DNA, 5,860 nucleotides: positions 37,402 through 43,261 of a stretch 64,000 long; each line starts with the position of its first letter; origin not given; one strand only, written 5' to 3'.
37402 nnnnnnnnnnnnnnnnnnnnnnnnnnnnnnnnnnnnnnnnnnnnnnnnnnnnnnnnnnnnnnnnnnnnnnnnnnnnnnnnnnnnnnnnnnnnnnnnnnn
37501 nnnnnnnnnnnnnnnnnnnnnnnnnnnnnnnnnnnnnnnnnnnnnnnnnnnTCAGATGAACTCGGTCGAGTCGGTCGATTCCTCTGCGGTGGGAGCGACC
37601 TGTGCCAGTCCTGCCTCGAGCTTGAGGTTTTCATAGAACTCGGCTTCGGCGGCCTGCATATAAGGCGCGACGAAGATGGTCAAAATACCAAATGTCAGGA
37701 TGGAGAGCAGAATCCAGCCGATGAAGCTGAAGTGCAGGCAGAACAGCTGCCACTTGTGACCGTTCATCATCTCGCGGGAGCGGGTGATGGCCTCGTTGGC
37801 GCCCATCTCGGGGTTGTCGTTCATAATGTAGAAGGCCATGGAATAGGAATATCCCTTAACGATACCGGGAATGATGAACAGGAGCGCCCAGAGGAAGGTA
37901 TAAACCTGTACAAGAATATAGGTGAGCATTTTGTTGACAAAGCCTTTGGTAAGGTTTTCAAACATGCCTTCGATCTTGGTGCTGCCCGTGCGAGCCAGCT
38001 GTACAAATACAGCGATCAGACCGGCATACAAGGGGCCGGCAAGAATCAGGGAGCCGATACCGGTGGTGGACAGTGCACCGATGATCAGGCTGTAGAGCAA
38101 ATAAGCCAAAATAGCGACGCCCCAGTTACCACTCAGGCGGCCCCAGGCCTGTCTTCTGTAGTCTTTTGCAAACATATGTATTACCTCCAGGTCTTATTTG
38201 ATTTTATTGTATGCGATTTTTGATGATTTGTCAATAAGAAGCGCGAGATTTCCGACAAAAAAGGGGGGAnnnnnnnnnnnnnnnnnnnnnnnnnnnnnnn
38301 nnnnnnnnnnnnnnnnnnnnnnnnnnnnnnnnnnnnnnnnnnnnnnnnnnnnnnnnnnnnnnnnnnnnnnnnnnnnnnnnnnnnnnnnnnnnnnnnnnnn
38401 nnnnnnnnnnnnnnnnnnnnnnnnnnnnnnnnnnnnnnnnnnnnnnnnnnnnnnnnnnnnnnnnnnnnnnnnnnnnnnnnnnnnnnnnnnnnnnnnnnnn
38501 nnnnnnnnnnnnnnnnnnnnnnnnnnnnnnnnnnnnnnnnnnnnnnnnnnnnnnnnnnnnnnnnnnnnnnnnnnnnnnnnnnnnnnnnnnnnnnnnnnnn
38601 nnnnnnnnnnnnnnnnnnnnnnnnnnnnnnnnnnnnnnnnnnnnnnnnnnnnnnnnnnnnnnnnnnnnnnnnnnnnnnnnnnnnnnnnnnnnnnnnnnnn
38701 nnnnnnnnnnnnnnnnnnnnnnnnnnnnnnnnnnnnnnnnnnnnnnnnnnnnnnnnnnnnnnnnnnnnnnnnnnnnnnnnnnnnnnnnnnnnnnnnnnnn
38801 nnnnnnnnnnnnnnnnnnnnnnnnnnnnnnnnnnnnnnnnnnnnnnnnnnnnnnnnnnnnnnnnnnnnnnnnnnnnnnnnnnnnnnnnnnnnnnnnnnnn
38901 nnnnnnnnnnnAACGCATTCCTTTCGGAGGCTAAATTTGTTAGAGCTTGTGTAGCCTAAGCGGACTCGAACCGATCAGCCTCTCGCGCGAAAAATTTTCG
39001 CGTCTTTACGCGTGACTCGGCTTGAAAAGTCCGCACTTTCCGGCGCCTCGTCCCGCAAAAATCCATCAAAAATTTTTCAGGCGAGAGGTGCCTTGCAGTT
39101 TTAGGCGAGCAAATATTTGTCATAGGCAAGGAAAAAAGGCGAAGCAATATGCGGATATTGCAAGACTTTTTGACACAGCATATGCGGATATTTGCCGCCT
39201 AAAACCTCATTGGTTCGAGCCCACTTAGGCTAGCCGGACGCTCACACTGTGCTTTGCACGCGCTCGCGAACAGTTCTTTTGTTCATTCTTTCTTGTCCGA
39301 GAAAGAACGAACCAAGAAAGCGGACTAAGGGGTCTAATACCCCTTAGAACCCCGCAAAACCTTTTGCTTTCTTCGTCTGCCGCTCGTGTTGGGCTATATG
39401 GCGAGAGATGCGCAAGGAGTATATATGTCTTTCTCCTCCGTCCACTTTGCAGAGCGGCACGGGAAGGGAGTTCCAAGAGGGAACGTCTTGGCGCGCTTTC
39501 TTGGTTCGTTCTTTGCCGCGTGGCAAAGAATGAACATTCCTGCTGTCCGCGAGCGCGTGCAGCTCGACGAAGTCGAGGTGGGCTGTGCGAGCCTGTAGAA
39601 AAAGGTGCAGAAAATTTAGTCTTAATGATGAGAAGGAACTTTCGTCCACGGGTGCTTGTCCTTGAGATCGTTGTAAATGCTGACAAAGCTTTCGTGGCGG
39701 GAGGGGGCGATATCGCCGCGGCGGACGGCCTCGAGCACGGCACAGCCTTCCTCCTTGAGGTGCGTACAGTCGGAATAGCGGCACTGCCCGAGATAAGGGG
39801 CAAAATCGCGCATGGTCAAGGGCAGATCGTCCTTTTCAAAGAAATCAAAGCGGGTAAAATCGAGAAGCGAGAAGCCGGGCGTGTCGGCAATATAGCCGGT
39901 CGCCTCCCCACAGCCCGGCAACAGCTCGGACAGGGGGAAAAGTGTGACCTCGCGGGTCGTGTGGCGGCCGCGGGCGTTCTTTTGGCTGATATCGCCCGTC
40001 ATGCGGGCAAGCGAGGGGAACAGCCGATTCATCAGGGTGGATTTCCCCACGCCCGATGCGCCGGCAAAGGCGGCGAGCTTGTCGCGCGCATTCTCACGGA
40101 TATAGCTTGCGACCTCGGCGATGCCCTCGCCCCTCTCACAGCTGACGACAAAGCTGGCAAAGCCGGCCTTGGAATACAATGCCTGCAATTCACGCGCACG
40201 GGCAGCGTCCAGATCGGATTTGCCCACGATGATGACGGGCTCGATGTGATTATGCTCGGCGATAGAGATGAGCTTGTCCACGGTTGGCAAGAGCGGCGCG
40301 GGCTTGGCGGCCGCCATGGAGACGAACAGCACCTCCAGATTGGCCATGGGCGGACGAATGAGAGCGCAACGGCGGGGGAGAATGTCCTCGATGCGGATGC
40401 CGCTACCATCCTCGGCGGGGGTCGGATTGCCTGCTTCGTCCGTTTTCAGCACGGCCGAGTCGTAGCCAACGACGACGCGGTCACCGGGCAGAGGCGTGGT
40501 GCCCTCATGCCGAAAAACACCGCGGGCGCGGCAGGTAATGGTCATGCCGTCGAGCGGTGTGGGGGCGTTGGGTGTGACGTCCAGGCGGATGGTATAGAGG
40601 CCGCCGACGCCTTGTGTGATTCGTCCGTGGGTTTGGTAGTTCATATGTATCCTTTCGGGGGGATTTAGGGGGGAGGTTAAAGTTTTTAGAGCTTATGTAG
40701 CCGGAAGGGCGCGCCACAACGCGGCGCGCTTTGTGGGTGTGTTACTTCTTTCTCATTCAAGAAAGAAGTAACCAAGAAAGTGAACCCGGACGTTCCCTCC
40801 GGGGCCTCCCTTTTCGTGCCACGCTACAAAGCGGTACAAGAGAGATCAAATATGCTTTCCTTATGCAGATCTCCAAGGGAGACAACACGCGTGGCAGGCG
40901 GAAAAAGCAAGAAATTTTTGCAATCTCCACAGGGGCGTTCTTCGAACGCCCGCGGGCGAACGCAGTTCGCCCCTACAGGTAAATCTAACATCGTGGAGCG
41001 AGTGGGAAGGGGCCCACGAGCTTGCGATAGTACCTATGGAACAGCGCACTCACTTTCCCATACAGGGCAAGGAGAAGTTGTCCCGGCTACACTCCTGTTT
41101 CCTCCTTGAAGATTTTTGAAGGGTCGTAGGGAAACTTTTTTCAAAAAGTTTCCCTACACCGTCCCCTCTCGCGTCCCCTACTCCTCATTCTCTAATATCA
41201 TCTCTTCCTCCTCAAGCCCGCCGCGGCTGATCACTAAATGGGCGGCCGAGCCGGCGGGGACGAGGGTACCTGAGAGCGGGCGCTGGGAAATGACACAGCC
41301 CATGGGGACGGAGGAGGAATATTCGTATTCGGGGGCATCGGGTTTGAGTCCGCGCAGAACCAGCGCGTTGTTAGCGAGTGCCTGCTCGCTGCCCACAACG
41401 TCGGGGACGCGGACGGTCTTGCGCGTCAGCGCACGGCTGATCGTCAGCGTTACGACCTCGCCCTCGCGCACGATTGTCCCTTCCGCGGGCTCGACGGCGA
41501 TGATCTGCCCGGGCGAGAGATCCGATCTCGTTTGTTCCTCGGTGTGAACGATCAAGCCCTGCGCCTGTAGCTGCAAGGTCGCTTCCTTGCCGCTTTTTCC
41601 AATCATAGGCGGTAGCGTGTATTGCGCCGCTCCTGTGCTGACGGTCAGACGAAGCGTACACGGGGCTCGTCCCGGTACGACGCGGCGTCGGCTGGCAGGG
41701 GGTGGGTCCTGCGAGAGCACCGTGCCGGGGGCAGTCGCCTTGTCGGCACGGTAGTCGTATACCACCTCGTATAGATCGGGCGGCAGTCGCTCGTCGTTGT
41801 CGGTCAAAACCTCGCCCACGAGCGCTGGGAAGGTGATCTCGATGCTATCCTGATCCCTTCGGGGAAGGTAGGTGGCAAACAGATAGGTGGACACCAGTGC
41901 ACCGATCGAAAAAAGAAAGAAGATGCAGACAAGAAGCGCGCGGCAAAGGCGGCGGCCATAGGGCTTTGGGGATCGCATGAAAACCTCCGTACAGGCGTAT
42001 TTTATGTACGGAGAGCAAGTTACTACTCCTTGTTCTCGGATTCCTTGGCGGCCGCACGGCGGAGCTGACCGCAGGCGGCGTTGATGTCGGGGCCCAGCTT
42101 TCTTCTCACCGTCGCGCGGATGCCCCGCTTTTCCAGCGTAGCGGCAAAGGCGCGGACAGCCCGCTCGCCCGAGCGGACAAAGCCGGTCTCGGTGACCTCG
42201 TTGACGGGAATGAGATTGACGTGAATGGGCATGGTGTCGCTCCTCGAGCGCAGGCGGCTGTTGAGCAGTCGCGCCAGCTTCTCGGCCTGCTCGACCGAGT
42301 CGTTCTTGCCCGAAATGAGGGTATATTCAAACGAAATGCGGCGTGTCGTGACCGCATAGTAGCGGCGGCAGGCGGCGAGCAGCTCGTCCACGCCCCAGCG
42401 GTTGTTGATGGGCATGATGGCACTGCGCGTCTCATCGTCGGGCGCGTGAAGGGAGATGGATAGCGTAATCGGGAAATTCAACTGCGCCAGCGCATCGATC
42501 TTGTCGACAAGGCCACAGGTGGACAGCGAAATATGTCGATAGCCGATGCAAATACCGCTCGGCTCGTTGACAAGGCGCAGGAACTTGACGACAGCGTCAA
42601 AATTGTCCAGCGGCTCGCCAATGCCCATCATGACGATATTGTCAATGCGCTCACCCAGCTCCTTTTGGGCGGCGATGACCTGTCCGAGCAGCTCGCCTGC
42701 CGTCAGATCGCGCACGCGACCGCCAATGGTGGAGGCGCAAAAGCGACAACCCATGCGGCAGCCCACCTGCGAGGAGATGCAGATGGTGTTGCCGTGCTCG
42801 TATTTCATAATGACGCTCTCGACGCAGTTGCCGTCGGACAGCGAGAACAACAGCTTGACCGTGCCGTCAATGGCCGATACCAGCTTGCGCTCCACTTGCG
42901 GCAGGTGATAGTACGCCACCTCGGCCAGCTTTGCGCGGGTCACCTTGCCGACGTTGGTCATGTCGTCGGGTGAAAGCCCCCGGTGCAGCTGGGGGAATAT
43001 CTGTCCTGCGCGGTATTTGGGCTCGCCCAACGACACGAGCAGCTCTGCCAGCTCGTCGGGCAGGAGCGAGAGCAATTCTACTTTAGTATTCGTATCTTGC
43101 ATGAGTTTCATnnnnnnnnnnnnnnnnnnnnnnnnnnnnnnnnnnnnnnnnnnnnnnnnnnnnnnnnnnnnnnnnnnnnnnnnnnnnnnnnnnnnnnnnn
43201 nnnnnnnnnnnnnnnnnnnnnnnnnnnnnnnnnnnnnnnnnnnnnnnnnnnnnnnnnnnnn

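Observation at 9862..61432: Dense family of hairpin-rich modular intergenic elements that I cannot assign to a named family (10 loci, ~6 kb, ~9% of the window)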

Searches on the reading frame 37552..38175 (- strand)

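Call 48: search_protein_families(library=pfam, proteins=[window:37552-38175:-], max_evalue=0.00001)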
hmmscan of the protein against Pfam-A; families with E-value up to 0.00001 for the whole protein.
window:37552-38175:- (207 aa): 1 family
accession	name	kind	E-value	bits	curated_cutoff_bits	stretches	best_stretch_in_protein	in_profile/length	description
PF06161.16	DUF975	-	3.2e-40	138.9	34.8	2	103-185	158-240/243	Protein of unknown function (DUF975)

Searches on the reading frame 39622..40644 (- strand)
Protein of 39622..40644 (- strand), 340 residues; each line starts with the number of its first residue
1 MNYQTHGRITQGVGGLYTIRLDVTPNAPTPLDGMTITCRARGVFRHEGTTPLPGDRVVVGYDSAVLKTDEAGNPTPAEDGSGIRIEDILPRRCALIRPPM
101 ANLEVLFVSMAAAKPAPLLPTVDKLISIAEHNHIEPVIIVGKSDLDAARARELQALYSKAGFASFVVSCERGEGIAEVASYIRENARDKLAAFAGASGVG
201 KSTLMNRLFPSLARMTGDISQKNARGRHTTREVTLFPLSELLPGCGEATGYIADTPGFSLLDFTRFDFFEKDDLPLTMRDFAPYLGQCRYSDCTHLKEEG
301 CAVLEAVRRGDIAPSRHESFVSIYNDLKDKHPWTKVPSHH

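Call 7: search_protein_families(library=pfam, proteins=[window:39622-40644:-])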
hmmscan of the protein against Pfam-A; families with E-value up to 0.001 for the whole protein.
window:39622-40644:- (340 aa): 3 families
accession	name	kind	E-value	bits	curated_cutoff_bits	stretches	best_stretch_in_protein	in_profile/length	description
PF03193.22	RsgA_GTPase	-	4.9e-38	131.1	30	1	88-263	1-173/174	RsgA GTPase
PF16745.11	RsgA_N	-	3.2e-10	40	27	1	7-59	2-44/54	RsgA N-terminal domain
PF01926.29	MMR_HSR1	-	2.2e-05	25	21.9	1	192-258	3-56/113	50S ribosome-binding GTPase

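Call 45: find_encoding_contigs(protein=window:39622-40644:-, flank=3000, max_places=10)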
Protein window:39622-40644:- (340 aa): 10 contigs read that carry it; 6 places shown.
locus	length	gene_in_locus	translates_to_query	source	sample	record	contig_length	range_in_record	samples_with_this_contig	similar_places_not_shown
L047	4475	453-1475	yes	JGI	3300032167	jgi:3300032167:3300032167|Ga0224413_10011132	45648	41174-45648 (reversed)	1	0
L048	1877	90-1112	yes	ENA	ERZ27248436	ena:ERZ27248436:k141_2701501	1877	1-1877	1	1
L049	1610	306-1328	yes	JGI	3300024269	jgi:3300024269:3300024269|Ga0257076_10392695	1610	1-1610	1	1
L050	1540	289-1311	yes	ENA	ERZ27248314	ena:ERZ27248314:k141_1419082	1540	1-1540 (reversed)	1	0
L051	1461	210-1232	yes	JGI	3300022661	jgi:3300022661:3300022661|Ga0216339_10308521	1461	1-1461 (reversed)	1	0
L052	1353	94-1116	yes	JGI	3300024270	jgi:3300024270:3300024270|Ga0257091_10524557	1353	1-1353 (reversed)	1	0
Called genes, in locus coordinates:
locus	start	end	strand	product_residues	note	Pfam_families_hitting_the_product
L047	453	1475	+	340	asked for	PF16745:RsgA_N, PF03193:RsgA_GTPase, PF01926:MMR_HSR1 (faint)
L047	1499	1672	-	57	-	-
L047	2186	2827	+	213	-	PF04263:TPK_catalytic, PF04265:TPK_B1_binding (weak)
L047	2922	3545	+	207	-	PF06161:DUF975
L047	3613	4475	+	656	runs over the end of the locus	PF08497:Radical_SAM_N, PF04055:Radical_SAM (weak), PF11842:DUF3362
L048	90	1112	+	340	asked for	PF16745:RsgA_N, PF03193:RsgA_GTPase, PF01926:MMR_HSR1 (faint)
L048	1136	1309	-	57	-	-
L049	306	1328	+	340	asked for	PF16745:RsgA_N, PF03193:RsgA_GTPase, PF01926:MMR_HSR1 (faint)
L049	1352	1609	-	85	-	?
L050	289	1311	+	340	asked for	PF16745:RsgA_N, PF03193:RsgA_GTPase, PF01926:MMR_HSR1 (faint)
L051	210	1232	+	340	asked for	PF16745:RsgA_N, PF03193:RsgA_GTPase, PF01926:MMR_HSR1 (faint)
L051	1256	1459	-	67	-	?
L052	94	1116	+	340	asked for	PF16745:RsgA_N, PF03193:RsgA_GTPase, PF01926:MMR_HSR1 (faint)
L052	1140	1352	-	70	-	?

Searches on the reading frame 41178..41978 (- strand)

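Call 7: search_protein_families(library=pfam, proteins=[window:41178-41978:-])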
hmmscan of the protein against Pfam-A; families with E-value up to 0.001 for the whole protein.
window:41178-41978:- (266 aa): 1 family
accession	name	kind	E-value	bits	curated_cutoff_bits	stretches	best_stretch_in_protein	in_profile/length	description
PF03793.24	PASTA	-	1e-26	93.1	23.2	2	120-181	1-63/64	PASTA domain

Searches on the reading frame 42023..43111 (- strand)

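Call 7: search_protein_families(library=pfam, proteins=[window:42023-43111:-])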
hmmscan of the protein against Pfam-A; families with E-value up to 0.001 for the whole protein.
window:42023-43111:- (362 aa): 2 families
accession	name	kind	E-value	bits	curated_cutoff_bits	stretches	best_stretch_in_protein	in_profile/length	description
PF04055.27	Radical_SAM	-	4.2e-18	66.5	29.5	1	113-276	2-162/166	Radical SAM superfamily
PF21016.3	RlmN_N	-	2.1e-08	34.2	24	1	11-67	1-59/60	Ribosomal RNA large subunit methyltransferase N-terminal domain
